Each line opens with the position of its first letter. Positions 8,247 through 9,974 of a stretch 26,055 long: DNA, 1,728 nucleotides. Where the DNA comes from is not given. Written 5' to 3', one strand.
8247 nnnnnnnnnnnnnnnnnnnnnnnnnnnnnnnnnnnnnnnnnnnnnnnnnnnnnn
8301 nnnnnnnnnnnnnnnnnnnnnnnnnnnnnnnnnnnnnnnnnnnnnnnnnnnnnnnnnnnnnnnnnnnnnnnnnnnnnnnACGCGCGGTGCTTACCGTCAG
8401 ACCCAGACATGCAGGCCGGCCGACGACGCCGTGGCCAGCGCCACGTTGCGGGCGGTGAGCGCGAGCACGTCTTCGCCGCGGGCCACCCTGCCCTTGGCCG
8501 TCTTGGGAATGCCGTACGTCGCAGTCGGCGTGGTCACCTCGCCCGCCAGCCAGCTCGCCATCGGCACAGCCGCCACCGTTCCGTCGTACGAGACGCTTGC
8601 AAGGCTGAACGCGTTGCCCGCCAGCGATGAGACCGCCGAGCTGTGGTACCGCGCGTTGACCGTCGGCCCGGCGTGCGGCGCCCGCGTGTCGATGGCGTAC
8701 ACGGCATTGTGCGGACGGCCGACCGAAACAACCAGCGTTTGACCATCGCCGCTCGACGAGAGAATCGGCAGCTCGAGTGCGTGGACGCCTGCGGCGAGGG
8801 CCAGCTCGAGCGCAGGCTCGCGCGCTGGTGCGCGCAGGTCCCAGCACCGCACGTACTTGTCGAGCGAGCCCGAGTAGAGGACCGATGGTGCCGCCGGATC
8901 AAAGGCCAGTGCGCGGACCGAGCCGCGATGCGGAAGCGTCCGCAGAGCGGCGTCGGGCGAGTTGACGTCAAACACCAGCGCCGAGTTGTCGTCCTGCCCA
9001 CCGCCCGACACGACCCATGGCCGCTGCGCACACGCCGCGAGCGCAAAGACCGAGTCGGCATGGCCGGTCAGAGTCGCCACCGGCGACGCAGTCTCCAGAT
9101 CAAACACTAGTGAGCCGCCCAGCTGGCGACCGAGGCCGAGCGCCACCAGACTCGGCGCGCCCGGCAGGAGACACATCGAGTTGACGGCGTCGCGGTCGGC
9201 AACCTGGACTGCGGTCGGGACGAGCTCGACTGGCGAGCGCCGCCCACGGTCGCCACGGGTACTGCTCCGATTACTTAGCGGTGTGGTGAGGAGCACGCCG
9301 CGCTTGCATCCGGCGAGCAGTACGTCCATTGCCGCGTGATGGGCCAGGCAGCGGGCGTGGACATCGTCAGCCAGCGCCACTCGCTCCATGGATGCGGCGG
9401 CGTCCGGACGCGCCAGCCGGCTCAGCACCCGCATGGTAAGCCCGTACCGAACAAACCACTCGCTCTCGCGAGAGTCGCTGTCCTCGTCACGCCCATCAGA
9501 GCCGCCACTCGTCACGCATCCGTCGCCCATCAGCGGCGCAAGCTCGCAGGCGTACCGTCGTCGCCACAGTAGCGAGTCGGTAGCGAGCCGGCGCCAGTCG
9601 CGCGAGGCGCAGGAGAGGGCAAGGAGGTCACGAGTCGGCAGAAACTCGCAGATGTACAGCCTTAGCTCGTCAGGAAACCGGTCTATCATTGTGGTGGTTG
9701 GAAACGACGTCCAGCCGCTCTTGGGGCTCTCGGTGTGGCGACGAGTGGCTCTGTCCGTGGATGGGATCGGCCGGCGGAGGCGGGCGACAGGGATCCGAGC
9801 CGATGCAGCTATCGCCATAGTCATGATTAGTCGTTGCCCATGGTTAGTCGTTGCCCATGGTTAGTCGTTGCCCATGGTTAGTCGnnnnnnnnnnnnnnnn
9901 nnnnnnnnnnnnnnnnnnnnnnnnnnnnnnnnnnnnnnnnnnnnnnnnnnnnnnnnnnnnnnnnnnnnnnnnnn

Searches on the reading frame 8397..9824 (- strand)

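Call 38: search_protein_families(library=pfam, proteins=[window:8397-9824:-], max_evalue=0.001)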
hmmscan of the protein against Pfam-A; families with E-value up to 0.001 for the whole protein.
window:8397-9824:- (475 aa): 14 families
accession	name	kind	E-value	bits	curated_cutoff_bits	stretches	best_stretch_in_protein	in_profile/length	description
PF24807.1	WD40_CDC20-Fz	-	2.9e-12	47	200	1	229-331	106-210/292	CDC20/Fizzy WD40 domain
PF25173.1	Beta-prop_WDR3_1st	-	3.6e-12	46.8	154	1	228-331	43-143/184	WDR3 first beta-propeller domain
PF25174.1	Beta-prop_THOC3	-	1.3e-11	44.4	305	1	259-422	5-158/272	THOC3 beta-propeller domain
PF00400.38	WD40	-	1.7e-10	41.4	27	1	294-329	4-39/39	WD domain, G-beta repeat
PF12937.12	F-box-like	-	1.8e-10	40.9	24.3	1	48-91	2-45/47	F-box-like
PF00646.38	F-box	-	3.2e-08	33.6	20.5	1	47-88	1-42/43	F-box domain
PF24814.1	WD40_Prp19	-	1.4e-07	31.3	320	1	239-418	32-202/281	Prp19 WD40 domain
PF24105.1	Beta-prop_CAF1B_HIR1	-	3.2e-05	23.5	80.5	1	248-331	122-202/383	CAF1B/HIR1 beta-propeller domain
PF25175.1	Beta-prop_WDR5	-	4.5e-05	23.3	250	1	240-330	78-165/296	WDR5 beta-propeller domain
PF25391.1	WD40_Gbeta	-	6.2e-05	22.6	150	1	240-333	168-258/340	G protein beta WD-40 repeat protein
PF25047.1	Beta-prop_TEP1_2nd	-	0.00012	21.8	89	0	298-417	88-199/255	TEP-1 second beta-propeller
PF23414.1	Beta-prop_EML_2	-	0.00013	21.8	90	0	304-381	2-71/266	Echinoderm microtubule-associated protein second beta-propeller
PF25172.1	Beta-prop_WDR3_2nd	-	0.00017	21.3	140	0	244-334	28-113/293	WDR3 second beta-propeller domain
PF24817.1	WD40_WDHD1_1st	-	0.00075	19.2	109.9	0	241-334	71-161/291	WDHD1 first WD40 domain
